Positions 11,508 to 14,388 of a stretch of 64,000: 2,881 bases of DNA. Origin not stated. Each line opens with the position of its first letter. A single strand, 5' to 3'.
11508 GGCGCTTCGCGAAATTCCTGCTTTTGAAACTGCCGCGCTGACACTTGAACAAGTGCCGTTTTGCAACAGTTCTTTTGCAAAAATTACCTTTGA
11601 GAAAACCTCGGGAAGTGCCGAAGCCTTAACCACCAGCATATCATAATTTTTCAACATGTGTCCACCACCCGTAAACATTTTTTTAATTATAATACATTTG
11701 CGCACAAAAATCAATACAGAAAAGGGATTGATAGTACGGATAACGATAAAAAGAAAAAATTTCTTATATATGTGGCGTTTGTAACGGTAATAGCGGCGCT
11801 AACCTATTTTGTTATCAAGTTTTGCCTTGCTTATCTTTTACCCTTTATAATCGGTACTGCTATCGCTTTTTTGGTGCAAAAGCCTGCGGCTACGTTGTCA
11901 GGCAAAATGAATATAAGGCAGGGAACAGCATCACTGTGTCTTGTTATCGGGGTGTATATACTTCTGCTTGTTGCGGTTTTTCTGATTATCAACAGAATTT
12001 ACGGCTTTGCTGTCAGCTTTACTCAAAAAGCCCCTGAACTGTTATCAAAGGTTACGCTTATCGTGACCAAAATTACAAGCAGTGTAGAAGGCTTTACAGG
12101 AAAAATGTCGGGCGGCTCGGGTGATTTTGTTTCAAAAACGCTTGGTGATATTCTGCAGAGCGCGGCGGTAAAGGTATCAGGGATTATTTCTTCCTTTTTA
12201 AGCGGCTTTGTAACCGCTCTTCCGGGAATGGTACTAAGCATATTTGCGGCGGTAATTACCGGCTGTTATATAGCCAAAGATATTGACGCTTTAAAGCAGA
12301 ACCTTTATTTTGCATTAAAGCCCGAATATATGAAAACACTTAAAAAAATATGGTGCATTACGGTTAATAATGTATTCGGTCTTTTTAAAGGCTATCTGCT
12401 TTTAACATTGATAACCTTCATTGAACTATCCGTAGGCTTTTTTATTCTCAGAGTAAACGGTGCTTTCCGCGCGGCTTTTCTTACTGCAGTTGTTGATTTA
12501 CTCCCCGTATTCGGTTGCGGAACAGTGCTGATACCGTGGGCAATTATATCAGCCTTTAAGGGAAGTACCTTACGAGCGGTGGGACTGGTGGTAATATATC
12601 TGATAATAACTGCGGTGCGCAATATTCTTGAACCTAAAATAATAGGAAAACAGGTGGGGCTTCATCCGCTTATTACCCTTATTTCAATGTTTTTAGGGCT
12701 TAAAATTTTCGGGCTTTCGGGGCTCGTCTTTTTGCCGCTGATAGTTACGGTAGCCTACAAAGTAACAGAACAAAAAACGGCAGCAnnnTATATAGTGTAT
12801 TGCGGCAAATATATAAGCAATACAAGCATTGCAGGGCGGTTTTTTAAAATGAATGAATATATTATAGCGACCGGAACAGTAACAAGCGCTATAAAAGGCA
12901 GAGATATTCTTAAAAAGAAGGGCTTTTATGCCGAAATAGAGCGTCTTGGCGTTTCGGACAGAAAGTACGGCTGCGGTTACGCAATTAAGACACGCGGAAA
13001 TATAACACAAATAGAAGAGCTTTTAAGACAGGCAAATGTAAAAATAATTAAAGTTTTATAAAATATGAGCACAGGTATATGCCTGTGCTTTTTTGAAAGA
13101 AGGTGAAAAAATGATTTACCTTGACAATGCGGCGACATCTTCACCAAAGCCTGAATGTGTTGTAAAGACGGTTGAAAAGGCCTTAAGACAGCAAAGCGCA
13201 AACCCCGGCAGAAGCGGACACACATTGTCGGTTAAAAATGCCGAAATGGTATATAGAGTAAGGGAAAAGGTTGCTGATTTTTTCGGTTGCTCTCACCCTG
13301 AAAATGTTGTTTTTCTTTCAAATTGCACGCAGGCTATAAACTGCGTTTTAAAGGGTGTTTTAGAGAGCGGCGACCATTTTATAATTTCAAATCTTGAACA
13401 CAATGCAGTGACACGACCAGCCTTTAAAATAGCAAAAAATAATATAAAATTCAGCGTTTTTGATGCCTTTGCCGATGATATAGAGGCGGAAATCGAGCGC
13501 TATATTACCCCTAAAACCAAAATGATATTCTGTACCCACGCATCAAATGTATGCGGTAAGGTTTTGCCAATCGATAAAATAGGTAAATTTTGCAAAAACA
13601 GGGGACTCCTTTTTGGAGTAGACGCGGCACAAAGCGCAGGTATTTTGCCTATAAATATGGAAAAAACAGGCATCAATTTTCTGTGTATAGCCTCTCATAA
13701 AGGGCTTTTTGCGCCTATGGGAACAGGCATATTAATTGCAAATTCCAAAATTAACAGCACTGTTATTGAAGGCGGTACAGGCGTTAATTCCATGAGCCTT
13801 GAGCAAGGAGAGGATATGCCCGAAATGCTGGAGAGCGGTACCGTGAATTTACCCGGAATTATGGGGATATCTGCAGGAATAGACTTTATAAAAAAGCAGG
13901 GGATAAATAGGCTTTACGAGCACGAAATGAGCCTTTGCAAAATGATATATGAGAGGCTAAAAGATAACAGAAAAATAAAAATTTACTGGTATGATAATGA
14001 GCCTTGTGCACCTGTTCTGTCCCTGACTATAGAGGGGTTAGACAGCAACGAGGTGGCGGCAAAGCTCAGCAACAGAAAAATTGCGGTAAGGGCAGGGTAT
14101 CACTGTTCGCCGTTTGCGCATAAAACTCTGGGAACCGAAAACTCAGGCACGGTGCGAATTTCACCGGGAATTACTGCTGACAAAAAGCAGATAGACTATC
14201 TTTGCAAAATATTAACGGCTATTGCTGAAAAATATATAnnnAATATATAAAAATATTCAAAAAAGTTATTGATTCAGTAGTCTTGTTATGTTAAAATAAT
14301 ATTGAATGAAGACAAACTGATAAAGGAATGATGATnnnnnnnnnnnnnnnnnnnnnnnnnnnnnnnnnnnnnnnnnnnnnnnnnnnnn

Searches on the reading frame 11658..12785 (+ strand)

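Call 60: search_protein_families(library=pfam, proteins=[window:11658-12785:+], max_evalue=0.00001)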
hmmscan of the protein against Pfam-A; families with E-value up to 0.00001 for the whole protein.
window:11658-12785:+ (376 aa): 1 family
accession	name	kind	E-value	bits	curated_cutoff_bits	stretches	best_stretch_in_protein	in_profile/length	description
PF01594.21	AI-2E_transport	-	6.6e-40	137.7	34.3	1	42-371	4-324/327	AI-2E family transporter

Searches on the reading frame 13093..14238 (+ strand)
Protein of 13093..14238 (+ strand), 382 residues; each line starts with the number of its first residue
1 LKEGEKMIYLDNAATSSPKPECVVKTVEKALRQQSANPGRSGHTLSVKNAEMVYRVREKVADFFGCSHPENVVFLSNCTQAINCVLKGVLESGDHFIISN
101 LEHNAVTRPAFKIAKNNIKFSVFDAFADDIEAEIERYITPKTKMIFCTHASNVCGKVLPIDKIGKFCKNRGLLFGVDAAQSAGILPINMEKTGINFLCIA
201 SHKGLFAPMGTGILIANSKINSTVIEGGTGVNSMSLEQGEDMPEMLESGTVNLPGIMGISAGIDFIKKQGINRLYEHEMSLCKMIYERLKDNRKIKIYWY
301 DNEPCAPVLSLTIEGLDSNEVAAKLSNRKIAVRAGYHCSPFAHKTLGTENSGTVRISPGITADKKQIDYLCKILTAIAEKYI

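Call 60: search_protein_families(library=pfam, proteins=[window:13093-14238:+], max_evalue=0.00001)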
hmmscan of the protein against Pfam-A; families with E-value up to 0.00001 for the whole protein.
window:13093-14238:+ (382 aa): 5 families
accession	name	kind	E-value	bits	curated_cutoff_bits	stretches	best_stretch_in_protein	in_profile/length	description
PF00266.25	Aminotran_5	-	1.3e-83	281.5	21.5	1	8-370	1-371/371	Aminotransferase class-V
PF00155.27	Aminotran_1_2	-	9.3e-10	38.7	19.7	1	33-179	28-187/361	Aminotransferase class I and II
PF01053.26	Cys_Met_Meta_PP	-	2.5e-09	36.6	27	1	70-185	68-181/381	Cys/Met metabolism PLP-dependent enzyme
PF01041.23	DegT_DnrJ_EryC1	-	6.2e-09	36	19.8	1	55-183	28-151/360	DegT/DnrJ/EryC1/StrS aminotransferase family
PF01212.27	Beta_elim_lyase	-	1.9e-07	31.2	27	1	46-227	27-215/288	Beta-eliminating lyase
